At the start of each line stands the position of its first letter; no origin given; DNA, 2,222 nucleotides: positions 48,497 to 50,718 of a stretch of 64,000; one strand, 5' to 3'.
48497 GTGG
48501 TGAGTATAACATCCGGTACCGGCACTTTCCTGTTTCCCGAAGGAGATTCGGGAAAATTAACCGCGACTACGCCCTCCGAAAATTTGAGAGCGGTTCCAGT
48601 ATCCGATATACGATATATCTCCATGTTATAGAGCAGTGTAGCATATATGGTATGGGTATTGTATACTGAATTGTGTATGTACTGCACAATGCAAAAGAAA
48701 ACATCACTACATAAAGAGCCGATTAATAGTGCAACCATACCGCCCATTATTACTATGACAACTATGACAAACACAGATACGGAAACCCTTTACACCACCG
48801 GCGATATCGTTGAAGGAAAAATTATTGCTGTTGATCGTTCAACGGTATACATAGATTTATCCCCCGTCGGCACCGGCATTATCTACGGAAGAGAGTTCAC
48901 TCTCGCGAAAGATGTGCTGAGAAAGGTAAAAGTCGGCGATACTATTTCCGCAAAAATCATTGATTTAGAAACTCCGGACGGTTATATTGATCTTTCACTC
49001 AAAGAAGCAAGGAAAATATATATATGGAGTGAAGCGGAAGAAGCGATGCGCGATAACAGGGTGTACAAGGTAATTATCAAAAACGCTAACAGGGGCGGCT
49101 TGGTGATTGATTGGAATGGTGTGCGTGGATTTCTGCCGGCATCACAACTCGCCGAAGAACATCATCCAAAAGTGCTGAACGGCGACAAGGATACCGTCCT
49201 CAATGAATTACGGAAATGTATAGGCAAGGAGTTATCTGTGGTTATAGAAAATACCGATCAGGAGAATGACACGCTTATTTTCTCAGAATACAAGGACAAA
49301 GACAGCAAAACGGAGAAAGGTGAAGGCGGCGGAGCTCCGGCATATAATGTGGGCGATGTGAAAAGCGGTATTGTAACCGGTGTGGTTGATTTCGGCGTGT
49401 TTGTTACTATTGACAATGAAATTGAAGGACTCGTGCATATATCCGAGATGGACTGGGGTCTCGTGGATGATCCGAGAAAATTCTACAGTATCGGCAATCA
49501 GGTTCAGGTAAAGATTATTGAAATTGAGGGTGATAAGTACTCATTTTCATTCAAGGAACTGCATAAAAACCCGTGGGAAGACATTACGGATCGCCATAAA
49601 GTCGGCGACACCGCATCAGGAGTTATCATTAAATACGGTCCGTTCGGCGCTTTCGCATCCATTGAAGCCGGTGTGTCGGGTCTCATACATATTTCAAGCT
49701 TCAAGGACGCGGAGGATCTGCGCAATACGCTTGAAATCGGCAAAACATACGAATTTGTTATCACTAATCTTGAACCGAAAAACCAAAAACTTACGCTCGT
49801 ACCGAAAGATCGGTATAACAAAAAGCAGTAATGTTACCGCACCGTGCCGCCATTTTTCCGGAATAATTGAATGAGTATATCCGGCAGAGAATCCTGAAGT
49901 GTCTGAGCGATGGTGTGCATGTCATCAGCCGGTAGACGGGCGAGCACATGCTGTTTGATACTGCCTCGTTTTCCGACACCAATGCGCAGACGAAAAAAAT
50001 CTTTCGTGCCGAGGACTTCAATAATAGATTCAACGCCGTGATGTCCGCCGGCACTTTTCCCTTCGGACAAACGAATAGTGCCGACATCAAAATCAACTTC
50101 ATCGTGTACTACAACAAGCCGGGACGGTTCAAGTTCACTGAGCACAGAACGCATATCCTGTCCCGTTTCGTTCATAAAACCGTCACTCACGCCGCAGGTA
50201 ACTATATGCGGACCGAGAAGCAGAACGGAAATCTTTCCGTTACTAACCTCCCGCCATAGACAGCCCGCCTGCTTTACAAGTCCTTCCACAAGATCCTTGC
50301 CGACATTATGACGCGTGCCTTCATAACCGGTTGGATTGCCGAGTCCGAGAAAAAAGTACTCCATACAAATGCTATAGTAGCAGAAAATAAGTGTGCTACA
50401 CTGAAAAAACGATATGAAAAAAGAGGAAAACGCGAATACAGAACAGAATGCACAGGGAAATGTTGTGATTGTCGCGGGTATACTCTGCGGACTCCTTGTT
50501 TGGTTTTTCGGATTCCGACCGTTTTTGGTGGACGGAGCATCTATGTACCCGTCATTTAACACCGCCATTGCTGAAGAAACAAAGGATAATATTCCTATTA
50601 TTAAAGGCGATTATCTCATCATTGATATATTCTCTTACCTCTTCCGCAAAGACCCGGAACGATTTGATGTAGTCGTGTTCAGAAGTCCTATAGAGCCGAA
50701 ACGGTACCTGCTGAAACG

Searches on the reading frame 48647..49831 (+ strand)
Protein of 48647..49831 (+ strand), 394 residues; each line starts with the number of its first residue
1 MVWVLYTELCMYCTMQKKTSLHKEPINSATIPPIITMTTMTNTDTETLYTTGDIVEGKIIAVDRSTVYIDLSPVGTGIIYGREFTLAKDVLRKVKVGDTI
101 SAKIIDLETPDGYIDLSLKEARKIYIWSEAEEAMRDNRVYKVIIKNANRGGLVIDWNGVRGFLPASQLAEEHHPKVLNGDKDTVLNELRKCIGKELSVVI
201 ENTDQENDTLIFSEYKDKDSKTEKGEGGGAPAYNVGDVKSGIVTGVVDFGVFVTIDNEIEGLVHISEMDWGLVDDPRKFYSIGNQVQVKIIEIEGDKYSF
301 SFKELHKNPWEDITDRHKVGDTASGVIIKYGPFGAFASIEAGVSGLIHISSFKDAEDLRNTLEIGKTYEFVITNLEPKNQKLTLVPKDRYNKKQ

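Call 47: search_protein_families(library=pfam, proteins=[window:48647-49831:+], max_evalue=0.001)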
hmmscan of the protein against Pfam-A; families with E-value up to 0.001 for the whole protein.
window:48647-49831:+ (394 aa): 5 families
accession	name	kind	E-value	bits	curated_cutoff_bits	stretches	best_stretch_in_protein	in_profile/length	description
PF00575.29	S1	-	1.4e-45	154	22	4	234-298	3-67/74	S1 RNA binding domain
PF21710.3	Spt6_S1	-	3.5e-10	40.5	27.5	0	244-298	25-80/91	Spt6, S1/OB domain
PF23459.1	S1_RRP5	-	1.2e-06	29.4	27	0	320-384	4-70/72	RRP5 S1 domain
PF21543.3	CvfB_2nd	-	0.00042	20.6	27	0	94-119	51-75/76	Virulence regulatory factor CvfB, second domain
PF13509.12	S1_2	-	0.00072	20.1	21.8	0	236-269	2-35/61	S1 domain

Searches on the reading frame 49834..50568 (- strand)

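Call 47: search_protein_families(library=pfam, proteins=[window:49834-50568:-], max_evalue=0.001)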
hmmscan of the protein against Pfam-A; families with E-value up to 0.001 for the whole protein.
window:49834-50568:- (244 aa): 1 family
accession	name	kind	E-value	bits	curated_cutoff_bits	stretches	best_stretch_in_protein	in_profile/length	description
PF01195.25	Pept_tRNA_hydro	-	1.3e-35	123.3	27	1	73-227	2-163/183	Peptidyl-tRNA hydrolase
